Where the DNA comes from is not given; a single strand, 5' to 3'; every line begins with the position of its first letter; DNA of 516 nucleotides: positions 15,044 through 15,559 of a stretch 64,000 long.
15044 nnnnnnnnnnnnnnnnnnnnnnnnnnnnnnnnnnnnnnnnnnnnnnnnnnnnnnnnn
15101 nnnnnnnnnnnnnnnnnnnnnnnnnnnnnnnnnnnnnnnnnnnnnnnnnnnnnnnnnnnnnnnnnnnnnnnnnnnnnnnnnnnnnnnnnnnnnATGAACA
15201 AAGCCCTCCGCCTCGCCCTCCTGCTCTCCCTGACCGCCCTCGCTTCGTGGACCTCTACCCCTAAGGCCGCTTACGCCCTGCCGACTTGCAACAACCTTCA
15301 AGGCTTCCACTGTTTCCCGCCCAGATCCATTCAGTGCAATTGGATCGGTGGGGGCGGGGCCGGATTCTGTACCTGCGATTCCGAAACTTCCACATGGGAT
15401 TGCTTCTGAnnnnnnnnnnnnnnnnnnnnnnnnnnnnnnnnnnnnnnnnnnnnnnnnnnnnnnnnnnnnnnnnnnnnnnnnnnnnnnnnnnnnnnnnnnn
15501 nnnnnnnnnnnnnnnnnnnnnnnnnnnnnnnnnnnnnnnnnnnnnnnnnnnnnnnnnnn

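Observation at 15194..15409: Small Sec-secreted 6-cysteine peptide gene between toxin-antitoxin loci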

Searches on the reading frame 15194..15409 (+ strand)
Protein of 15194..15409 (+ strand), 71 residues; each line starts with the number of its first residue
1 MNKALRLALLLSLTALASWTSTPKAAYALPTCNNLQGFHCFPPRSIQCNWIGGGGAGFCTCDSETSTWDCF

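Call 3: search_protein_families(library=pfam, proteins=[window:15194-15409:+], max_evalue=1)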
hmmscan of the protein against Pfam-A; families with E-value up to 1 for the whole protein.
window:15194-15409:+ (71 aa): 1 family
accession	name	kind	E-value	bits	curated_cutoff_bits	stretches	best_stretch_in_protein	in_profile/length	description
PF18720.7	EGF_Tenascin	-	0.23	12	25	1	57-70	15-28/29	Tenascin EGF domain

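Call 4: search_protein_families(library=ncbifam, proteins=[window:15194-15409:+], max_evalue=1)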
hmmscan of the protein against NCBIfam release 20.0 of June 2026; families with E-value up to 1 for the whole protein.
window:15194-15409:+ (71 aa): 0 families

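Call 5: find_homologous_proteins(query=window:15194-15406:+, max_evalue=10)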
Query seq(71 aa) (71 aa): 5 proteins with E <= 10 among 5 candidates.
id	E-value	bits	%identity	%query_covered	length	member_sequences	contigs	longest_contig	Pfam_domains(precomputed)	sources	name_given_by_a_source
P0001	2.3e-43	163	100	100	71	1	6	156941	-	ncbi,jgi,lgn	-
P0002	3.1e-26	109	71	100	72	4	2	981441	-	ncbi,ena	-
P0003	7.1e-25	104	67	100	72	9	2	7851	-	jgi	jgi:hypothetical protein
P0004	1.6e-19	87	61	99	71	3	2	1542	-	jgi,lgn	jgi:hypothetical protein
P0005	3.6e-17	80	55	100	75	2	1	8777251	-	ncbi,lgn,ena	-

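Call 6: find_encoding_contigs(protein=window:15194-15409:+, flank=10000)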
Protein window:15194-15409:+ (71 aa): 7 contigs read that carry it; 6 places shown.
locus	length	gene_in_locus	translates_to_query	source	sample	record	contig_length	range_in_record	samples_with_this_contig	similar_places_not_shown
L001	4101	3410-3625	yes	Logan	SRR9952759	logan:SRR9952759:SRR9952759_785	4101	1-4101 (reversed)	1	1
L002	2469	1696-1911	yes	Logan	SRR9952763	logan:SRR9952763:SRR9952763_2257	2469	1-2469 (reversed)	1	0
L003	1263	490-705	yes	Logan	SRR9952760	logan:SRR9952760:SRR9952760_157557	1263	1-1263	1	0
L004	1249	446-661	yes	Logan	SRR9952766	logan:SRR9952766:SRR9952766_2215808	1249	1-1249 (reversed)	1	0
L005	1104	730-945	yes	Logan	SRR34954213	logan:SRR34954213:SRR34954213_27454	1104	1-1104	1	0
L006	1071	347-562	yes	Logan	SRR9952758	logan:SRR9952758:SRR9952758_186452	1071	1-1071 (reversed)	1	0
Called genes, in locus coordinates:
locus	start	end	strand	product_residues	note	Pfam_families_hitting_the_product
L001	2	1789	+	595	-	?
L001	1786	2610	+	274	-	PF01026:TatD_DNase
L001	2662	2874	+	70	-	PF09957:VapB_antitoxin (weak)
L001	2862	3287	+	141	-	PF01850:PIN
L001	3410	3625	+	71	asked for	-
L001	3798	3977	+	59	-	-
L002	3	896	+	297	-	?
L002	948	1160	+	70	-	PF09957:VapB_antitoxin (weak)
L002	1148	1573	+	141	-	PF01850:PIN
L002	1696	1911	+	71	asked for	-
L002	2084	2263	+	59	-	-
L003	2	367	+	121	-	?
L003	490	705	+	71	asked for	-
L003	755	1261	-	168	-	?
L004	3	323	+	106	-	?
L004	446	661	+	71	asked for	-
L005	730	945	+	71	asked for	-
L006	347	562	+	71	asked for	-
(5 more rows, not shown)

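Call 9: find_related_loci(query=A1, collection=genome_contigs, flank=10000)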
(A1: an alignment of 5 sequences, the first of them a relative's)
Query A1 (71 aa) in genome_contigs; peptide patterns used: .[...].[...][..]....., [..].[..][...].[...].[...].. (x = any residue, [..] = any of these).
58 stretches matched a pattern; 3 encode a relative of the query (tblastn E <= 1e-3); 3 distinct loci.
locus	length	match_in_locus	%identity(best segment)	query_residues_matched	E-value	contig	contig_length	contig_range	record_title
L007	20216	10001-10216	71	1-71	5e-25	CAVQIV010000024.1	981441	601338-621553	MAG: Thermoanaerobaculaceae bacterium isolate MFD10043.bin.2.76 genome assembly, contig: contig_9211, whole genome shotg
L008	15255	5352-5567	69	1-71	8e-24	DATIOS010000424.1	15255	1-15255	MAG TPA_asm: Thermoanaerobaculia bacterium isolate SMAG_U15830 k141_77246, whole genome shotgun sequence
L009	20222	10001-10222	55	1-71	4e-15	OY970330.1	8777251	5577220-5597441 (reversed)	MAG: Thermoanaerobaculaceae bacterium isolate MFD05537.bin.c.1 genome assembly, chromosome: 1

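Call 10: find_encoding_contigs(protein=P0005, flank=10000)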
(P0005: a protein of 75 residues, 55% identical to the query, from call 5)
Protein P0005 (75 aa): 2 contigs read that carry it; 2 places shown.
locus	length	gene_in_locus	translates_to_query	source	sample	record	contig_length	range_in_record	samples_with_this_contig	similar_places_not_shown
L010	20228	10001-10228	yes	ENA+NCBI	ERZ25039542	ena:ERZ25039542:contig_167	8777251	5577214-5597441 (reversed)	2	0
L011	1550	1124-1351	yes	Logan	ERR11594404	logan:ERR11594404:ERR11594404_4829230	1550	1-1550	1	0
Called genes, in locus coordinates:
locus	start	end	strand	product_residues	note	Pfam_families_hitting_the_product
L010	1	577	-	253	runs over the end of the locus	PF00702:Hydrolase, PF13419:HAD_2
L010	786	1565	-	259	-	PF01557:FAA_hydrolase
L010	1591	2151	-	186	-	-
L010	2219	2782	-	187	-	-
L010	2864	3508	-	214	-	PF03167:UDG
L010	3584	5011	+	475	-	PF04185:Phosphoesterase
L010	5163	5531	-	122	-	PF00076:RRM_1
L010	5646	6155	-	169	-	-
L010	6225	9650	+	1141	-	PF13185:GAF_2 (weak), PF00512:HisKA, PF02518:HATPase_c, PF13581:HATPase_c_2 (faint), PF00072:Response_reg, PF00512:HisKA, PF02518:HATPase_c, PF00072:Response_reg, +1 more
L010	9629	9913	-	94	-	-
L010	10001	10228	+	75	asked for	-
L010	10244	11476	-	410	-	PF07690:MFS_1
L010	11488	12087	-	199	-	PF05163:DinB, PF12867:DinB_2 (weak)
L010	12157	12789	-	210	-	-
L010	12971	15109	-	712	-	PF15902:Sortilin-Vps10 (faint)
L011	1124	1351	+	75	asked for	-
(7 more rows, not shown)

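Call 11: find_encoding_contigs(protein=P0002, flank=10000)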
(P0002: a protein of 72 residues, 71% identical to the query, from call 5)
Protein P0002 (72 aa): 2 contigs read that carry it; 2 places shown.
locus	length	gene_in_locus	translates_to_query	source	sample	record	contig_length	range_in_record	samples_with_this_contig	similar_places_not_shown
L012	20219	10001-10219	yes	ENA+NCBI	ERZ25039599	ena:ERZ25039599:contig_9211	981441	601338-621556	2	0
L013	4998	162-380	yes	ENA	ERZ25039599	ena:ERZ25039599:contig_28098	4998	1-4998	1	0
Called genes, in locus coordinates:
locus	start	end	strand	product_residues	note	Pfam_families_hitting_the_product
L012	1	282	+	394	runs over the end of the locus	PF00108:Thiolase_N, PF02803:Thiolase_C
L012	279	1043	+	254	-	PF00106:adh_short, PF08659:KR, PF23441:SDR, PF01370:Epimerase (faint), PF13561:adh_short_C2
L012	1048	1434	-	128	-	PF01850:PIN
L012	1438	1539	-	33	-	-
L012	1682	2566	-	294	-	PF00491:Arginase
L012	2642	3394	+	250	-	PF02146:SIR2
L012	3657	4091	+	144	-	PF14464:Prok-JAB (weak), PF04002:RadC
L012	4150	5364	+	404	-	PF01969:Ni_insertion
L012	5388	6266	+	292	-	PF01430:HSP33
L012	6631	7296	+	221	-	-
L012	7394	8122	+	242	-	PF09334:tRNA-synt_1g, PF19303:Anticodon_3 (weak)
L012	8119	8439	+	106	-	PF01588:tRNA_bind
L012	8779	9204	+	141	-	PF01026:TatD_DNase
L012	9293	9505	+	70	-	PF09957:VapB_antitoxin (weak)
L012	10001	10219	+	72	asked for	-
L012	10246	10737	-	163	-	-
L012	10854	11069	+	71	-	PF18993:Rv0078B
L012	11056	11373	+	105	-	-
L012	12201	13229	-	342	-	PF12686:DUF3800 (weak)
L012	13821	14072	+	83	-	-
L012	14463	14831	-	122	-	PF01784:DUF34_NIF3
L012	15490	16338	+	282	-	-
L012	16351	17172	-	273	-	PF00013:KH_1, PF00575:S1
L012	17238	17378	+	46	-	-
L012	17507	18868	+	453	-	-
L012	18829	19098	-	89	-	PF00312:Ribosomal_S15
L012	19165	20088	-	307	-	PF01509:TruB_N, PF16198:TruB_C_2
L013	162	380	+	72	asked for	-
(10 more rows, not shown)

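Call 16: find_encoding_contigs(protein=P0003, flank=10000)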
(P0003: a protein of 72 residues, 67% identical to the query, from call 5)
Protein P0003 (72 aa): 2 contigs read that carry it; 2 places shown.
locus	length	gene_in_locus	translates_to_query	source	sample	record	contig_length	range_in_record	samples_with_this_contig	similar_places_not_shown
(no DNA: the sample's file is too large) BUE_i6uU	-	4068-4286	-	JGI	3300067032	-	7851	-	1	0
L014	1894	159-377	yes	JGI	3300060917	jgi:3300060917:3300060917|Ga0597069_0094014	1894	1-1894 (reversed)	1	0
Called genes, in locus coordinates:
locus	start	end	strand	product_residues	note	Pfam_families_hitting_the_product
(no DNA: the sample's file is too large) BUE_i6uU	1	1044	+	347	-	?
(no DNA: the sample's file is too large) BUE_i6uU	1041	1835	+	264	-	PF01026:TatD_DNase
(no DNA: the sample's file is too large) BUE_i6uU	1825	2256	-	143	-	PF08211:dCMP_cyt_deam_2, PF00383:dCMP_cyt_deam_1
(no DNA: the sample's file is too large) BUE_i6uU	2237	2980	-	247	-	-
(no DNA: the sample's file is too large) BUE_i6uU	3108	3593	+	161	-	-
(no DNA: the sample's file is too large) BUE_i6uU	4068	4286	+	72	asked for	-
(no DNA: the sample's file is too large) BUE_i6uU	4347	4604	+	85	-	PF18993:Rv0078B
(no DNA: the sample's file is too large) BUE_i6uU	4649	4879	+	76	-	PF02604:PhdYeFM_antitox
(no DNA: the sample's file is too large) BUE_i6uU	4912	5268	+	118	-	PF01850:PIN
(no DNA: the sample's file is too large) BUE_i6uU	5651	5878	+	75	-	PF18993:Rv0078B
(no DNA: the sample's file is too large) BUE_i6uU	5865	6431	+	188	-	-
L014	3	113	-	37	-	?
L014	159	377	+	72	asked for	-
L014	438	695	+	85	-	PF18993:Rv0078B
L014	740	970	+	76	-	PF02604:PhdYeFM_antitox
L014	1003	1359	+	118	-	PF01850:PIN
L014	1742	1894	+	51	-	?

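Call 17: find_encoding_contigs(protein=P0004, flank=10000)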
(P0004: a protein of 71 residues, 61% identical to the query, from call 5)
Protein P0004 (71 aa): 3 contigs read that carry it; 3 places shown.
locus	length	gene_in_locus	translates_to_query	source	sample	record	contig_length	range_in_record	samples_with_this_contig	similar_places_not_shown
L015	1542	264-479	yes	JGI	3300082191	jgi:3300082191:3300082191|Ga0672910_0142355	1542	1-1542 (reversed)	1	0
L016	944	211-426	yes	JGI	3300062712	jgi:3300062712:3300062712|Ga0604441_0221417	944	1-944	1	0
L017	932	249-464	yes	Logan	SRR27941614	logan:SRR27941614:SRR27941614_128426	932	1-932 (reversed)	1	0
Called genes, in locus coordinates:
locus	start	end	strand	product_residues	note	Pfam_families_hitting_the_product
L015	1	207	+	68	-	?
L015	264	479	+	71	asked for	-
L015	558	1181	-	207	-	PF02525:Flavodoxin_2, PF03358:FMN_red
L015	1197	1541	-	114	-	?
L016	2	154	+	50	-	?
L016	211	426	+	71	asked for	-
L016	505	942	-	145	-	?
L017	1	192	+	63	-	?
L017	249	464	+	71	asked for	-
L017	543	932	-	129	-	?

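Call 20: find_homologous_proteins(query=A1, max_evalue=10)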
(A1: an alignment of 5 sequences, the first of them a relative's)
Query A1 (5 sequences) (71 aa, profile of the alignment): 25 proteins with E <= 10 among 475 candidates.
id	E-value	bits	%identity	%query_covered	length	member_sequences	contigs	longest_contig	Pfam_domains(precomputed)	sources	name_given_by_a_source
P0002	9.4e-37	143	71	100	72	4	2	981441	-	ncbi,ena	-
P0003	3.0e-36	141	67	100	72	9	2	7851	-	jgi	jgi:hypothetical protein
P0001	4.2e-36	141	100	100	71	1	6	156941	-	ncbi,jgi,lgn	-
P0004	6.8e-36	140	61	99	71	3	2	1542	-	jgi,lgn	jgi:hypothetical protein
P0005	1.1e-34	136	55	100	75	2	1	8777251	-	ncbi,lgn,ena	-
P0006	3.4e-33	131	64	100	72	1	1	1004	-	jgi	-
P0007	7.3e-32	127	63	100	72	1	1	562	-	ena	-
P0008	1.6e-30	123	60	100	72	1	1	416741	-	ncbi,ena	-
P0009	4.4e-30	121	53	100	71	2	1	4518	-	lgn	-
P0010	7.4e-30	121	51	100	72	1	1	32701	-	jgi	jgi:hypothetical protein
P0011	2.5e-29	119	56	100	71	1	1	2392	-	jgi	-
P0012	5.9e-29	118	55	99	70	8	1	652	-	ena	-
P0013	6.4e-29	118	60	100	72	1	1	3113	-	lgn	-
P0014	1.7e-28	116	52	99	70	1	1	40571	-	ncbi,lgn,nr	ncbi:MAG TPA: hypothetical protein VF173_30180 [Thermoanaerobaculia bacterium]|nr:hypothetical prote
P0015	4.8e-28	115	58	100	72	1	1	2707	-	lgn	-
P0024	1.5e-15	75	55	100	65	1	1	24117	-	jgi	jgi:hypothetical protein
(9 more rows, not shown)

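Call 24: search_solved_structures(query=A2, max_evalue=10, show_alignments=3)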
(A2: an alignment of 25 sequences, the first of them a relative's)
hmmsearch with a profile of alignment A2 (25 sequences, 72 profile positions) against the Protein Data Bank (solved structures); distinct sequences matched with E-value up to 10: 0.

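Call 25: search_protein_families(library=pfam, alignment_id=A2, max_evalue=10)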
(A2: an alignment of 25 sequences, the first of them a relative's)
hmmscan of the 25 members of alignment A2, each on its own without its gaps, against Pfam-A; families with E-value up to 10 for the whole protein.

A. member 1, P0001 (71 aa): 1 family
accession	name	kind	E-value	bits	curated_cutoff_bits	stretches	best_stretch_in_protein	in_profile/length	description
PF18720.7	EGF_Tenascin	-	0.23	12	25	1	57-70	15-28/29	Tenascin EGF domain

B. families by the number of members that match (of 25 scanned): 3 families
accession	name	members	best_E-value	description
PF23105.1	EGF_integrin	4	0.023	Integrin EGF domain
PF18720.7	EGF_Tenascin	2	0.18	Tenascin EGF domain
PF03427.18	CBM_19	1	0.8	Carbohydrate binding domain (family 19)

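Call 26: find_encoding_contigs(protein=P0008, flank=6000, max_places=2)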
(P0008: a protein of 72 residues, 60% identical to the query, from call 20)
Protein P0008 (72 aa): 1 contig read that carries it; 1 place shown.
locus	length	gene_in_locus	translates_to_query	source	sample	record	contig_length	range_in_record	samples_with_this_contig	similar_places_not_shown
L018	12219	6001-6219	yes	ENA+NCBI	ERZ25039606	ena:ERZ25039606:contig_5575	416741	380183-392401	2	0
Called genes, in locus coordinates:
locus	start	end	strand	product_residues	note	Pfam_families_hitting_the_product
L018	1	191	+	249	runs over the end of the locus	PF02146:SIR2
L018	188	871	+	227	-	PF20582:UPF0758_N, PF14464:Prok-JAB (faint), PF04002:RadC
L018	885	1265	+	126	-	PF01969:Ni_insertion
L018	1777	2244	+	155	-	PF01969:Ni_insertion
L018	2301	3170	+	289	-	PF01430:HSP33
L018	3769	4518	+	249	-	PF09334:tRNA-synt_1g, PF00133:tRNA-synt_1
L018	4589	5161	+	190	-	PF01588:tRNA_bind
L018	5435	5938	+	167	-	PF01026:TatD_DNase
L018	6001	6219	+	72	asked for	-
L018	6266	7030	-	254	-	PF01784:DUF34_NIF3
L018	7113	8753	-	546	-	PF03726:PNPase, PF01138:RNase_PH, PF03725:RNase_PH_C (weak), PF00013:KH_1, PF00575:S1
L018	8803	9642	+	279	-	-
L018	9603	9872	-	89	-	PF00312:Ribosomal_S15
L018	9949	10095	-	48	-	-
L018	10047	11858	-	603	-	PF01368:DHH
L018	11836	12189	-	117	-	PF02033:RBFA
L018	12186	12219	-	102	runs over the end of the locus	PF04456:DUF503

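Call 27: find_encoding_contigs(protein=P0014, flank=6000, max_places=2)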
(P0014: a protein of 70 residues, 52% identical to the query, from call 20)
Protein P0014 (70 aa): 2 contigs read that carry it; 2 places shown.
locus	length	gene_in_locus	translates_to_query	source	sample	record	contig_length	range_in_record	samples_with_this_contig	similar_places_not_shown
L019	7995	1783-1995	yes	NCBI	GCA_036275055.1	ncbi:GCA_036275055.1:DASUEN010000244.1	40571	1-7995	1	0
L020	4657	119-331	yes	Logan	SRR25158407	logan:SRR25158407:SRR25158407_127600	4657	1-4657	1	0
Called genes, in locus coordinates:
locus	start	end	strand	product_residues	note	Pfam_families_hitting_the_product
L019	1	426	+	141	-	PF00534:Glycos_transf_1, PF13692:Glyco_trans_1_4, PF20706:GT4-conflict, PF13524:Glyco_trans_1_2 (weak)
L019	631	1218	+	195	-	PF01205:Impact_N, PF09186:DUF1949 (weak)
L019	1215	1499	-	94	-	-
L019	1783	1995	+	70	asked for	-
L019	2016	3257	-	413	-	PF07690:MFS_1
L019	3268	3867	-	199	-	PF05163:DinB, PF12867:DinB_2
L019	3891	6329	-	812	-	PF15902:Sortilin-Vps10 (faint), PF02012:BNR (faint)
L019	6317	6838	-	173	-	PF00578:AhpC-TSA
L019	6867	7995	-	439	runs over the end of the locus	PF02163:Peptidase_M50, PF00595:PDZ (weak), PF17820:PDZ_6, PF14685:PDZ_Tricorn (faint), PF13180:PDZ_2, PF17820:PDZ_6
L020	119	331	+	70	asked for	-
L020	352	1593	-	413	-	PF07690:MFS_1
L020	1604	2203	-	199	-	PF05163:DinB, PF12867:DinB_2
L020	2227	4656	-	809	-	?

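Call 28: find_encoding_contigs(protein=P0024, flank=6000, max_places=2)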
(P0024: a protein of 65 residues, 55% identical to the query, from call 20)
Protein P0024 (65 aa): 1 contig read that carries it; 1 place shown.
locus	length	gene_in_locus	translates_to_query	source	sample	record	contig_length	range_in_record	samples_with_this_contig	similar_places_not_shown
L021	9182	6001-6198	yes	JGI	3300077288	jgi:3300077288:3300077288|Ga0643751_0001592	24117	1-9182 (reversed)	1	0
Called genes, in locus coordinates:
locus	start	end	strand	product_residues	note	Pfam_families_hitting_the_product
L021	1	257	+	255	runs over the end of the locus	PF02146:SIR2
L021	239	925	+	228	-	PF20582:UPF0758_N, PF14464:Prok-JAB (weak), PF04002:RadC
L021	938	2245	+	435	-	PF01969:Ni_insertion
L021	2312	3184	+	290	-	PF01430:HSP33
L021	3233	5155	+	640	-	PF00133:tRNA-synt_1, PF01406:tRNA-synt_1e (faint), PF09334:tRNA-synt_1g, PF00133:tRNA-synt_1 (weak), PF19303:Anticodon_3, PF01588:tRNA_bind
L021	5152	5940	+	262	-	PF01026:TatD_DNase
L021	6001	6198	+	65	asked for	-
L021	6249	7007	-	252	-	PF01784:DUF34_NIF3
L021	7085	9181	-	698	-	?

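Call 29: find_encoding_contigs(protein=P0010, flank=6000, max_places=2)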
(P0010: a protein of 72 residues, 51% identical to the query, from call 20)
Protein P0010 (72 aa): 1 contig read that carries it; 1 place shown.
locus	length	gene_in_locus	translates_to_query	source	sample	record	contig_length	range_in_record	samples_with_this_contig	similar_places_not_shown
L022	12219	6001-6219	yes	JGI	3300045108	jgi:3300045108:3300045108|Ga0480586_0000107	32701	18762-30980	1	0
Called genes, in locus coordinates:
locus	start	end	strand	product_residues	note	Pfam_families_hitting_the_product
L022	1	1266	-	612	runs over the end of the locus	PF07715:Plug, PF00593:TonB_dep_Rec_b-barrel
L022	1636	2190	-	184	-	-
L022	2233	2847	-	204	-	PF03167:UDG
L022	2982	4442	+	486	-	PF04185:Phosphoesterase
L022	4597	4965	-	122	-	PF00076:RRM_1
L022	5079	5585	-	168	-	-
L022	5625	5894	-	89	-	-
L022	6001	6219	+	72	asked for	-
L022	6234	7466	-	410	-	PF07690:MFS_1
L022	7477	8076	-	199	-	PF05163:DinB, PF12867:DinB_2 (weak)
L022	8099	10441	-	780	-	PF15902:Sortilin-Vps10 (faint)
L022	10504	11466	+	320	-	PF00291:PALP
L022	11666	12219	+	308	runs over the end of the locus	-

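Call 30: predict_structure(alignment_id=A2)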
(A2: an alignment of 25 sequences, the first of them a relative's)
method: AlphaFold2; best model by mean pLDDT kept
length: 71 residues; sequences in the alignment: 25
mean_pLDDT: 83.2   pTM: 0.51
mean pLDDT of the five models: 83.2, 82.7, 82.4, 80.9, 80.0
residues with pLDDT >= 90: 24; 70-90: 35; 50-70: 12; < 50: 0
segments of 3 or more residues with pLDDT < 50: none
pLDDT, mean of each block of 10 residues (from residue 1): 82 79 65 91 90 84 93 89
secondary structure, 60 per line:
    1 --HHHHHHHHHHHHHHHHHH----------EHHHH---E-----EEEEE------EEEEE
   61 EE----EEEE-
elements in order: H3-20 H32-35 E45-49 E56-62 E67-70
